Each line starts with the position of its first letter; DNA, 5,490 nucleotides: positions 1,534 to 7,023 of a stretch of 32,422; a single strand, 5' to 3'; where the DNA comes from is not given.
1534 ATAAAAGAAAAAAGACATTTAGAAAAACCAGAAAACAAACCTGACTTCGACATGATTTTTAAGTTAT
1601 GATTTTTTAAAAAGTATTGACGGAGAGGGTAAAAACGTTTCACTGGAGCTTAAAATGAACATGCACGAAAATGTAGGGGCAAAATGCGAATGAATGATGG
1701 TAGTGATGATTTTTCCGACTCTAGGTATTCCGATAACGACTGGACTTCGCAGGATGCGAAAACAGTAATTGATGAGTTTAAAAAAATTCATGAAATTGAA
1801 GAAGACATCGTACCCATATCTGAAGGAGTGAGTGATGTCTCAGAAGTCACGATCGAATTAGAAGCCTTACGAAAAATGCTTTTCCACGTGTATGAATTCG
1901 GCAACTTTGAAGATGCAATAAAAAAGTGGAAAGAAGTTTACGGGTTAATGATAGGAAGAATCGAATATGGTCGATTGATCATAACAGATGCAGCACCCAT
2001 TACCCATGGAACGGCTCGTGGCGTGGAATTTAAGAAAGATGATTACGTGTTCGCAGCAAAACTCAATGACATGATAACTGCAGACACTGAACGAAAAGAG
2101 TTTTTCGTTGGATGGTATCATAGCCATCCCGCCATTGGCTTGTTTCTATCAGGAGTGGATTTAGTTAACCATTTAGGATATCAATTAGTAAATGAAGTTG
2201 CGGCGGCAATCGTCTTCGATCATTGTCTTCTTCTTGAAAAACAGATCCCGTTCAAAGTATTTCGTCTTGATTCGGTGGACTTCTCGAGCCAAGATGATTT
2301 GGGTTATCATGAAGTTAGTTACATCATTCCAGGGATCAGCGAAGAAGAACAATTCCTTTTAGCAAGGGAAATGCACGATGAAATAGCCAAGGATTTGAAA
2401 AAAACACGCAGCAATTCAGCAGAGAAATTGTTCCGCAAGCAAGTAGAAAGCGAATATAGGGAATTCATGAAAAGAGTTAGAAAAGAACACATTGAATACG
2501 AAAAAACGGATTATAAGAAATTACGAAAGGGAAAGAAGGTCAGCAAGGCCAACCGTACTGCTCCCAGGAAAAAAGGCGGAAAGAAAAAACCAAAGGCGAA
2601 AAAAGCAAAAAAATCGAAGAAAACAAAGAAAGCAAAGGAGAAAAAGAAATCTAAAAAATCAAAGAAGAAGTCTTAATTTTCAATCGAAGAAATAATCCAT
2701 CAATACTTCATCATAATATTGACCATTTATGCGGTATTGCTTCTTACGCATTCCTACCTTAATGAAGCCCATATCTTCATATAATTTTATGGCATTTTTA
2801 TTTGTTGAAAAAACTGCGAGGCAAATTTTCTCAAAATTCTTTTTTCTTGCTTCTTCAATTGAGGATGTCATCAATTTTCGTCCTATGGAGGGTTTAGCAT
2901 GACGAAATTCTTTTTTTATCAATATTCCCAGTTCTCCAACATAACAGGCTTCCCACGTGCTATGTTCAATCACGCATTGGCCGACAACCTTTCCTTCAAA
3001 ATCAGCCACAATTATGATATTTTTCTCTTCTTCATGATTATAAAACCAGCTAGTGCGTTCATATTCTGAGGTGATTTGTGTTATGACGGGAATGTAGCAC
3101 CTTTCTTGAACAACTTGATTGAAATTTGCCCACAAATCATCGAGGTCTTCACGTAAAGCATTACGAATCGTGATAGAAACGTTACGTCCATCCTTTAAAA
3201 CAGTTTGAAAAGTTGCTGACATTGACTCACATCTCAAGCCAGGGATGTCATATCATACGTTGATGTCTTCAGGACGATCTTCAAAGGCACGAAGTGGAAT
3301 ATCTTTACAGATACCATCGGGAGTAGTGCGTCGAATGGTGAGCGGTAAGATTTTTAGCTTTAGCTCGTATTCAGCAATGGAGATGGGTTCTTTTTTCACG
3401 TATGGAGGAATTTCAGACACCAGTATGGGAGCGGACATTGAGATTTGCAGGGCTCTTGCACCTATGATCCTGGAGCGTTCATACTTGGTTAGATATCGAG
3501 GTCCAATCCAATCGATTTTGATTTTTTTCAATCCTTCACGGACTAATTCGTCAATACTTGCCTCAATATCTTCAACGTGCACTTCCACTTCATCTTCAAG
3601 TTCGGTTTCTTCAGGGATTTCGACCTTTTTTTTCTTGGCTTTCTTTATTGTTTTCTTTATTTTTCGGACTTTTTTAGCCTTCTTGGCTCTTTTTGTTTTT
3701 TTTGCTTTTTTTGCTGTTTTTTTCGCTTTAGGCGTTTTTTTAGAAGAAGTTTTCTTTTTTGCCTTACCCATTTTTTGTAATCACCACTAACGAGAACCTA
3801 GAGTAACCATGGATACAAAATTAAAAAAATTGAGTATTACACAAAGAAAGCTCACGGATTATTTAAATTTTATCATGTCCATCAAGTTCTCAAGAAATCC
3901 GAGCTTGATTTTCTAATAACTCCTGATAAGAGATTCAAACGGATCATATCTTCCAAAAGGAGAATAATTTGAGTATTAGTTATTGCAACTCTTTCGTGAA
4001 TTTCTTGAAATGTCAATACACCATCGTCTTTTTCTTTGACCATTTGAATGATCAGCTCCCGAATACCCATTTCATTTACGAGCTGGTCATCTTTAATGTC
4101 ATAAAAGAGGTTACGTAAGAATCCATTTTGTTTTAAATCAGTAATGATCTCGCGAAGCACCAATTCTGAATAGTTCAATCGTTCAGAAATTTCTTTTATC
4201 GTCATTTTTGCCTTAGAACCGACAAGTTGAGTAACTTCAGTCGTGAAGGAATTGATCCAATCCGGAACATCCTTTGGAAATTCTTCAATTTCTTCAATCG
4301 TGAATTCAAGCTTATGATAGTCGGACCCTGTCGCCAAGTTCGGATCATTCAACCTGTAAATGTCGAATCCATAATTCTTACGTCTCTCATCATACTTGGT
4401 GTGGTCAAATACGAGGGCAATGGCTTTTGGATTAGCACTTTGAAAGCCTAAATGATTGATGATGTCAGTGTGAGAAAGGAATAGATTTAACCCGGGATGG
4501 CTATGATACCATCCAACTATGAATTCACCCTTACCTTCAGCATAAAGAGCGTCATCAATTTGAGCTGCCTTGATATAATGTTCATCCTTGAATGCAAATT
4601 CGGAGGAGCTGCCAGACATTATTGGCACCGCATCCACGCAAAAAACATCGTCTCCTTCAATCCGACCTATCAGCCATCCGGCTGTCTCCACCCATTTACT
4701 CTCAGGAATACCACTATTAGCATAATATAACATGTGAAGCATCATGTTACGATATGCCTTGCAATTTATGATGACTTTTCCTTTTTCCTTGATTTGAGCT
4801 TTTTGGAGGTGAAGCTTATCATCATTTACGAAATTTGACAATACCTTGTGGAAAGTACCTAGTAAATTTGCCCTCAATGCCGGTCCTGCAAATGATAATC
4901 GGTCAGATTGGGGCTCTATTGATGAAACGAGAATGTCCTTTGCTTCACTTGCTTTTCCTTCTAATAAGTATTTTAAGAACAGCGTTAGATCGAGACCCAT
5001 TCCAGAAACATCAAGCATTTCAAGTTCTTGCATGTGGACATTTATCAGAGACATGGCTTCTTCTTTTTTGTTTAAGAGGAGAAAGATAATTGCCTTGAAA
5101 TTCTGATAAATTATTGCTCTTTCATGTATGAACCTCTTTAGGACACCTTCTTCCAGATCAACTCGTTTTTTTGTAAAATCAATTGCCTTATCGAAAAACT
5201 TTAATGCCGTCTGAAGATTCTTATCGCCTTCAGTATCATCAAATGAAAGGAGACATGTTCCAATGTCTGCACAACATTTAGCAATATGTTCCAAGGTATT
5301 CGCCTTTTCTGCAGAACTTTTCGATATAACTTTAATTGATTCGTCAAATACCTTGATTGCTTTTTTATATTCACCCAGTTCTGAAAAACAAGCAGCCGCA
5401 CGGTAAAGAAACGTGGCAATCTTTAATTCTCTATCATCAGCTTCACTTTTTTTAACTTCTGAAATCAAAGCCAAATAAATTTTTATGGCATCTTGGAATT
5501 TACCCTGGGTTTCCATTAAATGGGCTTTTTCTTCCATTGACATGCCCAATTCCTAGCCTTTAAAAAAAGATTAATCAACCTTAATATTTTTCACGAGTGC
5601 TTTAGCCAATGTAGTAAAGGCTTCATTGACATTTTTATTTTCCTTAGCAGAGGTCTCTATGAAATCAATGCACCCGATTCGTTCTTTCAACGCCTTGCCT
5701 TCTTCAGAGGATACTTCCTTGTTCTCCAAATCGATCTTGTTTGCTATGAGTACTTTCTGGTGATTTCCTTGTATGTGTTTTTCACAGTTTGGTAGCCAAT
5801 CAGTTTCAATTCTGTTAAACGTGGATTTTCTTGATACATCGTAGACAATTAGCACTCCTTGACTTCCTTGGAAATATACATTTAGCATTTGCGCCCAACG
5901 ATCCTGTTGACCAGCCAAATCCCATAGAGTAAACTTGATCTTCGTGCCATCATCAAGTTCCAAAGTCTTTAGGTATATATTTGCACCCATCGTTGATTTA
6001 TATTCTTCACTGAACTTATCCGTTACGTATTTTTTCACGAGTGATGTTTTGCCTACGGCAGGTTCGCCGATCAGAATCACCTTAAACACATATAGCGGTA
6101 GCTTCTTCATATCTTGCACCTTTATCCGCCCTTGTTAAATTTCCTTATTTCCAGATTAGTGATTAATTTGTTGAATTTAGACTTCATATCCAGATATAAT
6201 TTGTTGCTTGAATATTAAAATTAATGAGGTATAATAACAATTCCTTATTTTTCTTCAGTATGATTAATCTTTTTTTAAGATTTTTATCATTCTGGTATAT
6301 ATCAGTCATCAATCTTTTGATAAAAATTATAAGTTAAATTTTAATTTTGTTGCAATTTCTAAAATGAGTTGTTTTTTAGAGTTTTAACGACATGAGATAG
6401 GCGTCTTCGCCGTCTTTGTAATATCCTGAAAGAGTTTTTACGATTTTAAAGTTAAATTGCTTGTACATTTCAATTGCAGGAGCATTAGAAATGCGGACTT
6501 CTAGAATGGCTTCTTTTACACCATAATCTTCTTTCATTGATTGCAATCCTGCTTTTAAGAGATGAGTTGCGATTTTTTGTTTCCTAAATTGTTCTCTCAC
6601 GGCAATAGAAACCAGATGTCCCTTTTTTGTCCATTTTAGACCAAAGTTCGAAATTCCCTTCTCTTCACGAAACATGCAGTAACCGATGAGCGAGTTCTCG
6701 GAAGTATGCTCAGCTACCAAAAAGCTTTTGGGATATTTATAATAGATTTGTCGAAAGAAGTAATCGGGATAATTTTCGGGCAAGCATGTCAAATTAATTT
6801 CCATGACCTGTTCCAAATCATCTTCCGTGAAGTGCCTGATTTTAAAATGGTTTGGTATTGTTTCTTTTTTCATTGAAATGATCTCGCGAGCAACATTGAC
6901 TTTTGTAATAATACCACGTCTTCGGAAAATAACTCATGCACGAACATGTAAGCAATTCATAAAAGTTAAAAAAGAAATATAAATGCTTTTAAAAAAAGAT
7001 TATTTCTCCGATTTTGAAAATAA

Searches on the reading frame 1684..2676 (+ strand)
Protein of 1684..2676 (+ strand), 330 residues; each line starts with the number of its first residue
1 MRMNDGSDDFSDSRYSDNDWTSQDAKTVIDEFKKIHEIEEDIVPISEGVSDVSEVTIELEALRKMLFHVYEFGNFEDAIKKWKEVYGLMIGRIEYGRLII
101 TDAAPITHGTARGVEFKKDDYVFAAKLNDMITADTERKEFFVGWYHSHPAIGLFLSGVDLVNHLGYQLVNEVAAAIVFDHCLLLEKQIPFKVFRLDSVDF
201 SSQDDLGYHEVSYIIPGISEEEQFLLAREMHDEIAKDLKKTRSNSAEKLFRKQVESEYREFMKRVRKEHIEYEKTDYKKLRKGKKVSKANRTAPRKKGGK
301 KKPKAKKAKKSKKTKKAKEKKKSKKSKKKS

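Call 6: search_protein_families(library=pfam, proteins=[window:1684-2676:+], max_evalue=0.01)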
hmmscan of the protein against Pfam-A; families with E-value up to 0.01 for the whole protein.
window:1684-2676:+ (330 aa): 2 families
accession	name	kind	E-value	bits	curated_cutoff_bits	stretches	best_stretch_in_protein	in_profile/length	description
PF01398.27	JAB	-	5.7e-14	52.4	22.5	1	52-169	3-114/117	JAB1/Mov34/MPN/PAD-1 ubiquitin protease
PF14464.11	Prok-JAB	-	0.001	19.4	25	1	83-163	18-90/114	Prokaryotic homologs of the JAB domain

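Call 7: search_protein_families(library=ncbifam, proteins=[window:1684-2676:+], max_evalue=0.01)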
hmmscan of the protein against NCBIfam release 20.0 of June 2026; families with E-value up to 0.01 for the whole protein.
window:1684-2676:+ (330 aa): 0 families

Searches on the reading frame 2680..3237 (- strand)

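Call 6: search_protein_families(library=pfam, proteins=[window:2680-3237:-], max_evalue=0.01)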
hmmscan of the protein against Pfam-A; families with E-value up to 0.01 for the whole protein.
window:2680-3237:- (185 aa): 7 families
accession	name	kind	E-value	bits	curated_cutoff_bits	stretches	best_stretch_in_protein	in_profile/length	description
PF13420.13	Acetyltransf_4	-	3.1e-14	53.7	24.3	1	55-178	31-154/155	Acetyltransferase (GNAT) domain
PF00583.31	Acetyltransf_1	-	3.9e-12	46.9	20.7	1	59-158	21-116/116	Acetyltransferase (GNAT) family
PF13508.13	Acetyltransf_7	-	2.3e-09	37.9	27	1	73-159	3-83/84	Acetyltransferase (GNAT) domain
PF13673.13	Acetyltransf_10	-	3.9e-07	30.5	23.6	1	68-166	26-115/128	Acetyltransferase (GNAT) domain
PF13302.13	Acetyltransf_3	-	2.8e-06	28.5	25.4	1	22-158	2-137/138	Acetyltransferase (GNAT) domain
PF16092.11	CFAP61_N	-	0.0016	18.7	27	1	21-90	178-240/264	Cilia- and flagella-associated protein 61, N-terminal domain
PF08445.16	FR47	-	0.0017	18.7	22.1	1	99-165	20-81/86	FR47-like protein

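Call 7: search_protein_families(library=ncbifam, proteins=[window:2680-3237:-], max_evalue=0.01)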
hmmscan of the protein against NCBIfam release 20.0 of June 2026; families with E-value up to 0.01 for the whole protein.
window:2680-3237:- (185 aa): 20 families
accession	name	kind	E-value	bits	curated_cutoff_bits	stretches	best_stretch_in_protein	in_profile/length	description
NF040503.1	resist_ArsN1a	equivalog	7.9e-24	84.2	170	1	24-182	1-157/159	arsinothricin resistance N-acetyltransferase ArsN1 family A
TIGR01575.1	rimI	equivalog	4.1e-12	46.4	86.4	1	65-171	24-125/132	ribosomal protein S18-alanine N-acetyltransferase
NF053587.1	SpmdActasePaiA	equivalog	3.9e-10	39.8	250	1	105-164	96-153/172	spermidine/spermine N(1)-acetyltransferase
NF007025.1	PRK09491.1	equivalog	2.1e-09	37.5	173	1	81-180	47-141/145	ribosomal protein S18-alanine N-acetyltransferase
NF007527.0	PRK10140.1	equivalog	1.6e-07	31.3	236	1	74-180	51-158/162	N-acetyltransferase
TIGR03585.1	PseH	equivalog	2.4e-07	30.9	93.1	1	100-180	77-155/156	UDP-4-amino-4,6-dideoxy-N-acetyl-beta-L-altrosamine N-acetyltransferase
TIGR03103.1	trio_acet_GNAT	equivalog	6.4e-06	25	569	1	20-174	81-230/547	N-acetylglutaminylglutamine synthetase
NF000360.1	sat4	exception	6.9e-06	26.3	380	1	66-163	65-157/180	streptothricin N-acetyltransferase Sat4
NF000487.1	stat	exception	2.7e-05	23.8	420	1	76-169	82-172/189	streptothricin N-acetyltransferase STAT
NF000225.3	AAC_6p_Strep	exception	4.6e-05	23.4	250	1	49-183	17-151/156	aminoglycoside 6'-N-acetyltransferase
NF040504.1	resist_ArsN1b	equivalog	7.2e-05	22.6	210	1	24-167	1-142/159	arsinothricin resistance N-acetyltransferase ArsN1 family B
NF008072.0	PRK10809.1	equivalog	7.4e-05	22.6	190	1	66-180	80-183/194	ribosomal protein S5-alanine N-acetyltransferase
NF002959.0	PRK03624.1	equivalog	9.1e-05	22.2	124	1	68-159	44-130/147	GNAT family acetyltransferase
NF049894.1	CG3035_N_ac_Glu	equivalog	0.00072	18.9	280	1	82-160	213-291/300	N-acetylglutamate synthase, CG3035 family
NF011709.0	PRK15130.1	equivalog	0.00097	19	218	1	133-183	115-165/186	spermidine N1-acetyltransferase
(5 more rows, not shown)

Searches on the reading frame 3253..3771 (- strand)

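Call 6: search_protein_families(library=pfam, proteins=[window:3253-3771:-], max_evalue=0.01)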
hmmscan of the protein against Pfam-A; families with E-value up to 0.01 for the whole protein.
window:3253-3771:- (172 aa): 1 family
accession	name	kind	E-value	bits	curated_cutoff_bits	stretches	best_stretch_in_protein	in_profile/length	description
PF01192.27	RNA_pol_Rpb6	-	2.5e-07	31.1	26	1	92-138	5-47/53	RNA polymerase Rpb6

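Call 7: search_protein_families(library=ncbifam, proteins=[window:3253-3771:-], max_evalue=0.01)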
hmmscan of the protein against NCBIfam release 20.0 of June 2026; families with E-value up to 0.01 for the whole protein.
window:3253-3771:- (172 aa): 4 families
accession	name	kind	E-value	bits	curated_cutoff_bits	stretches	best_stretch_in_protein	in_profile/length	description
NF002207.0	PRK01099.1-2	equivalog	3.5e-24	84.9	71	1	88-166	16-94/100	DNA-directed RNA polymerase subunit K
NF002208.0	PRK01099.1-3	equivalog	2.8e-19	69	57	1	94-149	6-58/60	DNA-directed RNA polymerase subunit K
NF002209.0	PRK01099.1-4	equivalog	1.5e-15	57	93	1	93-160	18-84/87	DNA-directed RNA polymerase subunit K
NF002206.0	PRK01099.1-1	equivalog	1.6e-08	34.6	72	1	94-148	3-53/57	DNA-directed RNA polymerase subunit K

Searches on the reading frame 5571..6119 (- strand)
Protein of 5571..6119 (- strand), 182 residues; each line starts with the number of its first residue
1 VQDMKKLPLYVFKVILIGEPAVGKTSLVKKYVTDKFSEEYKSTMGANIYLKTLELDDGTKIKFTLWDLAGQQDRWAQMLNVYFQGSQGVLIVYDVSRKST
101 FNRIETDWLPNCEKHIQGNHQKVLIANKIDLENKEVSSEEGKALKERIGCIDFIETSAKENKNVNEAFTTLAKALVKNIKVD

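Call 6: search_protein_families(library=pfam, proteins=[window:5571-6119:-], max_evalue=0.01)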
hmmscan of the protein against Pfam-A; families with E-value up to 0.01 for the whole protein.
window:5571-6119:- (182 aa): 10 families
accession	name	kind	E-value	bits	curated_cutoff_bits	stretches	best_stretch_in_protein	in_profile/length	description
PF00071.28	Ras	-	1.7e-48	164.7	21.6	1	13-175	1-160/162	Ras family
PF08477.19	Roc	-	1.6e-28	99.8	27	1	13-130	1-119/119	Ras of Complex, Roc, domain of DAPkinase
PF00025.27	Arf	-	3e-13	50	22.3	1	12-173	15-172/174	ADP-ribosylation factor family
PF04670.18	Gtr1_RagA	-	4.6e-07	29.9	22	1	13-148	1-140/232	Gtr1/RagA G protein conserved region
PF01926.29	MMR_HSR1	-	2.1e-06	28.3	21.9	1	13-127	1-112/113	50S ribosome-binding GTPase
PF02421.24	FeoB_N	-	0.00018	21.5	27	0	119-167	105-152/156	Ferrous iron transport protein B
PF10662.15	PduV-EutP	-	0.00029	21.1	21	1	13-171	3-141/143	Ethanolamine utilisation - propanediol utilisation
PF09439.16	SRPRB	-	0.00036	20.4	25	1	13-93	5-78/178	Signal recognition particle receptor beta subunit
PF03193.22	RsgA_GTPase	-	0.0017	18.6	30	0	119-173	53-106/174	RsgA GTPase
PF03266.21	NTPase_1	-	0.0069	16.7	23.9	0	13-77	1-61/168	NTPase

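Call 7: search_protein_families(library=ncbifam, proteins=[window:5571-6119:-], max_evalue=0.01)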
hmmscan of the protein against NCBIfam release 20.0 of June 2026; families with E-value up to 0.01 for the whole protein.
window:5571-6119:- (182 aa): 6 families
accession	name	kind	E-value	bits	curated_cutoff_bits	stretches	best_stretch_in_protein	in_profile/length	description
TIGR00231.1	small_GTP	domain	5e-26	91.4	42.5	1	12-171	4-162/164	GTP-binding protein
NF000908.1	PRK00089.1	equivalog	2.7e-07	30.2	237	1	89-177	86-169/291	GTPase Era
TIGR03594.1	GTPase_EngA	equivalog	0.0002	20.5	306.7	0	119-174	286-345/432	ribosome biogenesis GTPase Der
NF008955.0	PRK12297.1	equivalog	0.00023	20.2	406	0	119-177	275-330/429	GTPase ObgE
TIGR02729.1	Obg_CgtA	equivalog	0.0012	18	280.25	0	119-174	273-327/329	Obg family GTPase CgtA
NF010248.0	PRK13695.1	equivalog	0.0057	16.4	156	1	12-77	4-66/180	NTPase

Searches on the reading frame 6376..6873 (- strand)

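Call 6: search_protein_families(library=pfam, proteins=[window:6376-6873:-], max_evalue=0.01)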
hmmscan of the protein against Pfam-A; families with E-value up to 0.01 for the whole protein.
window:6376-6873:- (165 aa): 8 families
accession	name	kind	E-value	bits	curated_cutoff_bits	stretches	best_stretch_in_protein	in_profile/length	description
PF00583.31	Acetyltransf_1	-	1.2e-18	67.9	20.7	1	21-142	2-116/116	Acetyltransferase (GNAT) family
PF13508.13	Acetyltransf_7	-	1.5e-09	38.6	27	1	50-143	4-83/84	Acetyltransferase (GNAT) domain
PF13527.13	Acetyltransf_9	-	4.4e-07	30.4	25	1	11-144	1-126/127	Acetyltransferase (GNAT) domain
PF13673.13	Acetyltransf_10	-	8.6e-07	29.4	23.6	1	82-145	49-110/128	Acetyltransferase (GNAT) domain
PF08445.16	FR47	-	0.00015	22.1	22.1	1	83-145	20-80/86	FR47-like protein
PF13302.13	Acetyltransf_3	-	0.00033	21.8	25.4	1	12-142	4-137/138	Acetyltransferase (GNAT) domain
PF13420.13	Acetyltransf_4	-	0.00048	20.6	24.3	1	13-159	2-151/155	Acetyltransferase (GNAT) domain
PF17013.11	Acetyltransf_15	-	0.0078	16.1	35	1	45-141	31-135/210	Putative acetyl-transferase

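Call 7: search_protein_families(library=ncbifam, proteins=[window:6376-6873:-], max_evalue=0.01)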
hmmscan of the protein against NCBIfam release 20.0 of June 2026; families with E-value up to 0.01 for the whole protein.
window:6376-6873:- (165 aa): 15 families
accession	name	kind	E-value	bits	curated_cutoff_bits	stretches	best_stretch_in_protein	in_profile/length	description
TIGR01575.1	rimI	equivalog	3.6e-22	78.9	86.4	1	19-161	1-132/132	ribosomal protein S18-alanine N-acetyltransferase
NF002959.0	PRK03624.1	equivalog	9.2e-10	38.4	124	1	7-147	4-134/147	GNAT family acetyltransferase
NF007025.1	PRK09491.1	equivalog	1.8e-09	37.7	173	1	86-164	64-144/145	ribosomal protein S18-alanine N-acetyltransferase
NF007527.0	PRK10140.1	equivalog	2.3e-05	24.3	236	1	89-161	83-158/162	N-acetyltransferase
TIGR03448.1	mycothiol_MshD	equivalog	6.6e-05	22.4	163.1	1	48-147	198-290/294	mycothiol synthase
TIGR03585.1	PseH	equivalog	0.0007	19.7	93.1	1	95-153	86-144/156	UDP-4-amino-4,6-dideoxy-N-acetyl-beta-L-altrosamine N-acetyltransferase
NF000360.1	sat4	exception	0.00095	19.3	380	1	61-152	71-163/180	streptothricin N-acetyltransferase Sat4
NF049894.1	CG3035_N_ac_Glu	equivalog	0.0014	17.9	280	1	88-143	236-290/300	N-acetylglutamate synthase, CG3035 family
NF033151.0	AAC_6p_A10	exception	0.0021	18.1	400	1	95-151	105-161/178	AAC(6')-I family aminoglycoside 6'-N-acetyltransferase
NF053587.1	SpmdActasePaiA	equivalog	0.0039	17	250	1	89-158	95-163/172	spermidine/spermine N(1)-acetyltransferase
NF033083.0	AAC_3_I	equivalog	0.0049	17.1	200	1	87-140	80-132/145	AAC(3)-I family aminoglycoside N-acetyltransferase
NF007853.0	PRK10562.1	equivalog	0.0049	17.1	125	1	12-147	2-125/146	N-acetyltransferase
NF043067.1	AAC_6p_group_E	equivalog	0.0055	16.6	140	1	83-146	69-131/140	aminoglycoside 6'-N-acetyltransferase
NF041029.1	Mre11_Pyroc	equivalog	0.008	15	600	0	49-163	116-233/438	DNA double-strand break repair protein Mre11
NF000487.1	stat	exception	0.0085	15.6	420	0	81-163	101-186/189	streptothricin N-acetyltransferase STAT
